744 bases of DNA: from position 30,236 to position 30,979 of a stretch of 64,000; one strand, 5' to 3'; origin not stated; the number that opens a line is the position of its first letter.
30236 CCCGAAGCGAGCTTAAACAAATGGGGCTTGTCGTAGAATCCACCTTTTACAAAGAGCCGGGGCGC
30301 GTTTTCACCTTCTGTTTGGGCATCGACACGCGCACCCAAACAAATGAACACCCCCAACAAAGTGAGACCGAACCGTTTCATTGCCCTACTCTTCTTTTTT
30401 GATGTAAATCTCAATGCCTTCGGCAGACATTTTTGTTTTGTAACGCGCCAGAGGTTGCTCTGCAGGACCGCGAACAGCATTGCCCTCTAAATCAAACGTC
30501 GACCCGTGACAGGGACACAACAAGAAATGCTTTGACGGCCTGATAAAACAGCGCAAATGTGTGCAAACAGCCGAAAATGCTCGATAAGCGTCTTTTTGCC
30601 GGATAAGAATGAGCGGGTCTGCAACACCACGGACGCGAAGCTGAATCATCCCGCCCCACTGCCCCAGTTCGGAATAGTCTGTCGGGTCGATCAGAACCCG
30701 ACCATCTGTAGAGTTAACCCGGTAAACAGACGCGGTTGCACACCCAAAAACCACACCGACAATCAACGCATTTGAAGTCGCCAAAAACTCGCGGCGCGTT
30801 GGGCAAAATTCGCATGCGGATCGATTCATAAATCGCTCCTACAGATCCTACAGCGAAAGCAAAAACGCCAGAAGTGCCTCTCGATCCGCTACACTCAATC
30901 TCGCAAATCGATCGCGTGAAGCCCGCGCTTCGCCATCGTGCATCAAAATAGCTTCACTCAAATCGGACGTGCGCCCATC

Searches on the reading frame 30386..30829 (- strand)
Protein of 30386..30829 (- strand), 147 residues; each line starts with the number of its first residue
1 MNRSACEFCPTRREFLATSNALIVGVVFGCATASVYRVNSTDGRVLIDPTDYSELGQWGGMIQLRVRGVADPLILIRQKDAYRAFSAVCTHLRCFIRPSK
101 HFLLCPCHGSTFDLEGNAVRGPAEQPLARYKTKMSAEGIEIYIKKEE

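Call 74: search_protein_families(library=ncbifam, proteins=[window:30386-30829:-], max_evalue=0.00001)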
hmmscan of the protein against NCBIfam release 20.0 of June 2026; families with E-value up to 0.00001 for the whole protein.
window:30386-30829:- (147 aa): 6 families
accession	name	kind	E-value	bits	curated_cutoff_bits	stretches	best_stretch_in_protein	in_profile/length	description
NF010001.0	PRK13474.1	subfamily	8.2e-14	51.3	154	1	83-141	99-161/178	cytochrome b6-f complex iron-sulfur subunit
NF045928.1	Cytb6fFeSPetC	equivalog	1.9e-13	50.2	250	1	82-137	101-158/179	cytochrome b6-f complex iron-sulfur subunit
NF050121.1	bc1_QcrA_actin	exception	3.4e-12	46.5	275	1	80-138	238-301/319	cytochrome bc1 complex Rieske iron-sulfur subunit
TIGR01416.1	Rieske_proteo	equivalog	2e-11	44.2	97.4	1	78-129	105-162/176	ubiquinol-cytochrome c reductase iron-sulfur subunit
NF041174.1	SDX_Thmprot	equivalog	3.8e-07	30.2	170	1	65-128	18-86/109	sulredoxin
TIGR02694.1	arsenite_ox_S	equivalog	8.3e-06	25.7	95.65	0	83-138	52-111/129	arsenate reductase (azurin) small subunit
